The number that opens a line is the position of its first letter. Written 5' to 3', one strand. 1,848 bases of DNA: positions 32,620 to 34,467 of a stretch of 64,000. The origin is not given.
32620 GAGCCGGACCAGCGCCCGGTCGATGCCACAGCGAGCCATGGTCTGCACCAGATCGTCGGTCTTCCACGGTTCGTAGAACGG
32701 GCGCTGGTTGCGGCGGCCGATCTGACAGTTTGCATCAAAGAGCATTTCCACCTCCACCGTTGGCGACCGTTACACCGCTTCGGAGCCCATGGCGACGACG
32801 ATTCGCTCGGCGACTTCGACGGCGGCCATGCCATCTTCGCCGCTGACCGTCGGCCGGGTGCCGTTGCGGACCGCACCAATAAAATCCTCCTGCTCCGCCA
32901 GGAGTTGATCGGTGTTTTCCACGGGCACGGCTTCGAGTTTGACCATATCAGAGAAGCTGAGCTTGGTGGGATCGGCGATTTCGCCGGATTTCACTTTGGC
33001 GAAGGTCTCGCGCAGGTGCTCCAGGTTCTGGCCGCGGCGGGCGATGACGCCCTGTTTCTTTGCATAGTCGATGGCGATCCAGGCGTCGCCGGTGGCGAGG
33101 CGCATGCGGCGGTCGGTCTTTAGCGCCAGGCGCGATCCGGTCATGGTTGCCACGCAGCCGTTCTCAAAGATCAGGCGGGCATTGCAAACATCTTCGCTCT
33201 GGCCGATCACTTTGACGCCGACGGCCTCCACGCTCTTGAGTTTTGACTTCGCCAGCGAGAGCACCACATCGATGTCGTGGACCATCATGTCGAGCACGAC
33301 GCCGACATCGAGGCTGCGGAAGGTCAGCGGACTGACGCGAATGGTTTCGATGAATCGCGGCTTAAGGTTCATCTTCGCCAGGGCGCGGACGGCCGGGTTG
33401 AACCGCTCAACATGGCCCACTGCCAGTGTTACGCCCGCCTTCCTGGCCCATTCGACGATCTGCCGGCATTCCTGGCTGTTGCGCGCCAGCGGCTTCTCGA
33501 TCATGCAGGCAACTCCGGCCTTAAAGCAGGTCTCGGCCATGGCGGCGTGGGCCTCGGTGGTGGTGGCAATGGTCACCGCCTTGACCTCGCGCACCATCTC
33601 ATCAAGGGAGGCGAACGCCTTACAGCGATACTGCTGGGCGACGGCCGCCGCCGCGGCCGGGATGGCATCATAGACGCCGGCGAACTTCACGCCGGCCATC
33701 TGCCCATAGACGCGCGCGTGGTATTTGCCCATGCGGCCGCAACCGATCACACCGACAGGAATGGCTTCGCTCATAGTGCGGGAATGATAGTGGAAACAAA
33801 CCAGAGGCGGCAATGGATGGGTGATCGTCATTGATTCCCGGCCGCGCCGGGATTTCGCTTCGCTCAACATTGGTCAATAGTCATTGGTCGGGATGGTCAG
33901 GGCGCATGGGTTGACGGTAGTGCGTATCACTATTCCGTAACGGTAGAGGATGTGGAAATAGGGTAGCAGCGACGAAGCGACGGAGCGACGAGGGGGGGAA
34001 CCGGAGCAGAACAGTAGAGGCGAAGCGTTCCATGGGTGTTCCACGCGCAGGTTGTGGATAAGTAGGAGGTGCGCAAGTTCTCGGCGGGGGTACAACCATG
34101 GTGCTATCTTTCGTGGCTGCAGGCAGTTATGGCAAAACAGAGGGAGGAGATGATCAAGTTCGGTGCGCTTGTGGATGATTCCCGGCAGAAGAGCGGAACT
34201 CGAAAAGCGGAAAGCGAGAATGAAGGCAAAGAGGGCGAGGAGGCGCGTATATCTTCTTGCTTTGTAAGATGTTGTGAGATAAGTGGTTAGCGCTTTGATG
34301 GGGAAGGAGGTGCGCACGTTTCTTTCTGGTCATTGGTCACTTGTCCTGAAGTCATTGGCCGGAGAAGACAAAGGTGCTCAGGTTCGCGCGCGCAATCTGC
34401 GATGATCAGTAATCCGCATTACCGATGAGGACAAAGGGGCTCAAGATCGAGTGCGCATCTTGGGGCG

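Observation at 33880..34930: Noncoding tracts built from repeated mini-gene-start units: purine-rich SD-like box + ATG/GTG + four conserved codons (M/V-L/R-K/R-F/I)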

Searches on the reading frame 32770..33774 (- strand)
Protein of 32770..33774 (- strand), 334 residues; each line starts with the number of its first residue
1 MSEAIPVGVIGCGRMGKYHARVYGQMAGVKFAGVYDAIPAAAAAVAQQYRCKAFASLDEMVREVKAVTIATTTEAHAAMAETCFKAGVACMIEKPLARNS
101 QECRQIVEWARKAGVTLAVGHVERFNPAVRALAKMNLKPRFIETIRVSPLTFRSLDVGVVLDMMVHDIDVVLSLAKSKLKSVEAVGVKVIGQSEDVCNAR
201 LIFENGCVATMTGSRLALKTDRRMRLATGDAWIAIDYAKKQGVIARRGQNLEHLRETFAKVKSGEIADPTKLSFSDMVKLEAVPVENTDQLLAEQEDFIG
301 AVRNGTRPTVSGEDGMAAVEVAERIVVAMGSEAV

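Call 48: search_protein_families(library=ncbifam, proteins=[window:32770-33774:-], max_evalue=0.00001)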
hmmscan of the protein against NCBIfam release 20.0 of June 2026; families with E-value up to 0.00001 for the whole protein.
window:32770-33774:- (334 aa): 9 families
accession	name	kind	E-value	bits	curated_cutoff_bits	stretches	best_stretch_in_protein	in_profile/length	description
NF040723.1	UDP-GlcNAcDh_Arch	equivalog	3.2e-56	191.1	450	1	6-243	2-245/302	UDP-N-acetylglucosamine 3-dehydrogenase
TIGR04380.1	myo_inos_iolG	equivalog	1.7e-32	112.6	355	1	6-217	3-233/330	inositol 2-dehydrogenase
NF052679.1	InsChiInosDhIolG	equivalog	1.6e-16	60.2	540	1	5-186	3-196/343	bifunctional inositol 2-dehydrogenase/D-chiro-inositol 1-dehydrogenase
NF052479.1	LevoglcsnDh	equivalog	1.7e-12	46.7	650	1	4-137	3-146/386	levoglucosan dehydrogenase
NF058561.1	BT_2158_fam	equivalog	4.5e-08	32.1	750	1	55-133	88-166/487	glycoside 3-dehydrogenase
NF041392.1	XylDh_Gfo6_Halo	equivalog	1.2e-07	30.9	350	1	63-132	82-151/350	D-xylose 1-dehydrogenase Gfo6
NF009830.0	PRK13304.1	equivalog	9.4e-07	28.6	267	0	6-92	3-90/265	aspartate dehydrogenase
NF007574.0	PRK10206.1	equivalog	1.4e-06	27.6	352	1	44-127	43-129/345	oxidoreductase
NF008607.0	PRK11579.1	subfamily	1.5e-06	27.5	330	1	1-130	1-131/346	oxidoreductase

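Call 76: list_cluster_members(proteins=[window:32770-33774:-, window:35760-37040:+, window:24118-24360:-, window:24695-25663:+, window:37425-38588:+, window:31202-32185:-])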
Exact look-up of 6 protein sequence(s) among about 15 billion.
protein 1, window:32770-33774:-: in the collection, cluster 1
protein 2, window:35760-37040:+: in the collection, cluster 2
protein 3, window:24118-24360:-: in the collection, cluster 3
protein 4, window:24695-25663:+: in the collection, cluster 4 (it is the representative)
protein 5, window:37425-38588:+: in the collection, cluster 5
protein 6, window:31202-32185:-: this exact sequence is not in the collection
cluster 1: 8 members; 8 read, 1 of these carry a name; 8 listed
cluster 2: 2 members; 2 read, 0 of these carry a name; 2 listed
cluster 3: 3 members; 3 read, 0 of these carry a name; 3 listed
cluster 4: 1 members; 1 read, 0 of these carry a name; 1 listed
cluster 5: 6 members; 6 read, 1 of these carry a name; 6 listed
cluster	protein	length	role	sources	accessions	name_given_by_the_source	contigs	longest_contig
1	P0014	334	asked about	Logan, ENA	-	-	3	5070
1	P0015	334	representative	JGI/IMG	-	predicted dehydrogenase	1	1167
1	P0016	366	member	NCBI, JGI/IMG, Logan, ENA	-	-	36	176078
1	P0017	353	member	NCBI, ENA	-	-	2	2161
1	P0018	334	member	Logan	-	-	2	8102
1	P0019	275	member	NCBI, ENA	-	-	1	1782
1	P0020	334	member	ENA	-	-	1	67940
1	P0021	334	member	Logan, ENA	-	-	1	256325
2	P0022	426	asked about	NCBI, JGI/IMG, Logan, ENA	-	-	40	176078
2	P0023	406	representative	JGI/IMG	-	-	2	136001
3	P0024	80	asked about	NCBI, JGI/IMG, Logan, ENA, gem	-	-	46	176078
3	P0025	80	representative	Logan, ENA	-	-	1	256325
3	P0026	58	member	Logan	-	-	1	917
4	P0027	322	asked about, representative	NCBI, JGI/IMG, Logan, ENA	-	-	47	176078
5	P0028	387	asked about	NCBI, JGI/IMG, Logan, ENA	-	-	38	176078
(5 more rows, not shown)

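Call 77: find_encoding_contigs(protein=P0021, flank=3500, max_places=2)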
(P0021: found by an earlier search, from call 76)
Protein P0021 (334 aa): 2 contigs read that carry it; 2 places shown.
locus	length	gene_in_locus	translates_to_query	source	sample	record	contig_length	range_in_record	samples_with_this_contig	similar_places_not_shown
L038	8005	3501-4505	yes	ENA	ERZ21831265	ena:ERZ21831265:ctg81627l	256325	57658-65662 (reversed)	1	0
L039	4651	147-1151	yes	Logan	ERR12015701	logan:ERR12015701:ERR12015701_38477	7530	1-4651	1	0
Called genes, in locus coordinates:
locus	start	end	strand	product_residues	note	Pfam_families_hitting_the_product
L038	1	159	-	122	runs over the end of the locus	PF22747:Zn_ribbon_DUF2089, PF09862:DUF2089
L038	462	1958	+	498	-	PF27155:Y4rL_C, PF22483:Mu-transpos_C_2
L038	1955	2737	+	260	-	PF01695:IstB_IS21, PF00308:Bac_DnaA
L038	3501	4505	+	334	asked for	PF01408:GFO_IDH_MocA, PF22725:GFO_IDH_MocA_C3, PF02894:GFO_IDH_MocA_C (weak)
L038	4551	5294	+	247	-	PF04909:Amidohydro_2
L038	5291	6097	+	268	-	PF04909:Amidohydro_2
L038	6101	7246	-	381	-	PF00294:PfkB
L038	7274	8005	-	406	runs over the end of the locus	PF08125:Mannitol_dh_C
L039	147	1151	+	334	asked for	PF01408:GFO_IDH_MocA, PF22725:GFO_IDH_MocA_C3, PF02894:GFO_IDH_MocA_C (weak)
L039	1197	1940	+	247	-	PF04909:Amidohydro_2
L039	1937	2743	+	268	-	PF04909:Amidohydro_2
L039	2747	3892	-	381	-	PF00294:PfkB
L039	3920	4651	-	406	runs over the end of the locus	PF08125:Mannitol_dh_C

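Call 78: find_encoding_contigs(protein=P0025, flank=2500, max_places=2)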
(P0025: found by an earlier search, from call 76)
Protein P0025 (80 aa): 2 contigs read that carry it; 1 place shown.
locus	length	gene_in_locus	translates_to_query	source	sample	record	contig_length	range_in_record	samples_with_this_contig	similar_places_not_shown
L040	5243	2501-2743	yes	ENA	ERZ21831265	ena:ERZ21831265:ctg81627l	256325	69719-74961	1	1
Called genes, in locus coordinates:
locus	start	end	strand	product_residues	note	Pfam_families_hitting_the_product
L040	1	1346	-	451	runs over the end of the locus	PF01266:DAO (faint), PF01494:FAD_binding_3 (faint), PF07992:Pyr_redox_2, PF13450:NAD_binding_8 (faint), PF22366:NDH2_C (faint), PF00070:Pyr_redox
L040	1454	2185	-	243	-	PF00702:Hydrolase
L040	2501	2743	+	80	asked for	-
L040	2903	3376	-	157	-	PF07963:N_methyl (weak)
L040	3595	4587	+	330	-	PF02826:2-Hacid_dh_C, PF03446:NAD_binding_2 (weak)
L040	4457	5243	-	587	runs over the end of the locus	PF00069:Pkinase, PF01636:APH (faint), PF07714:PK_Tyr_Ser-Thr, PF03109:ABC1 (weak)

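Call 79: find_encoding_contigs(protein=P0020, flank=3500, max_places=2)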
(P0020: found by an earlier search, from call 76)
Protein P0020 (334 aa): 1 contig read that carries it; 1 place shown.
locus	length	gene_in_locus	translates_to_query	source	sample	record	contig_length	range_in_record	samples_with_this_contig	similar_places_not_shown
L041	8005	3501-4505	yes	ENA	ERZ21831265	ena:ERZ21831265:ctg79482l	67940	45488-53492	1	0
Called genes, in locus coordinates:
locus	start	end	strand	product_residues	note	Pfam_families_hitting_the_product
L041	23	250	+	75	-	PF00588:SpoU_methylase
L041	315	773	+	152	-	PF00472:RF-1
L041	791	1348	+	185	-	-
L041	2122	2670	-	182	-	-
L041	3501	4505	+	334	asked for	PF01408:GFO_IDH_MocA, PF22725:GFO_IDH_MocA_C3, PF02894:GFO_IDH_MocA_C (weak)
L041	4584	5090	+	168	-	-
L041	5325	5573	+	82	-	-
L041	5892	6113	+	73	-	PF04909:Amidohydro_2 (weak)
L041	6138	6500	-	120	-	PF00294:PfkB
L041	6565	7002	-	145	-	-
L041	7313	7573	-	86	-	-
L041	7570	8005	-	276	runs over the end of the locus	PF08125:Mannitol_dh_C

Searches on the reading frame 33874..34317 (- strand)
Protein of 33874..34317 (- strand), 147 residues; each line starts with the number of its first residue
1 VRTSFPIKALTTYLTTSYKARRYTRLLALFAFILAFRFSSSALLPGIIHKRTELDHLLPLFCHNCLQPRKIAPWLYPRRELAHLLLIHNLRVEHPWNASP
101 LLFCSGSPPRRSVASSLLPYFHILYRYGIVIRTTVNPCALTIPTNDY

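Call 46: search_protein_representatives(protein=window:33874-34317:-)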
Query: 147 residues. Proteins with E-value up to 0.001 (for the whole library): 1; up to 1e-10: 0; up to 1e-30: 0. The best 1 are listed.
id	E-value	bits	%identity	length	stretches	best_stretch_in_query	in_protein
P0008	4.2e-05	39.8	51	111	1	39-87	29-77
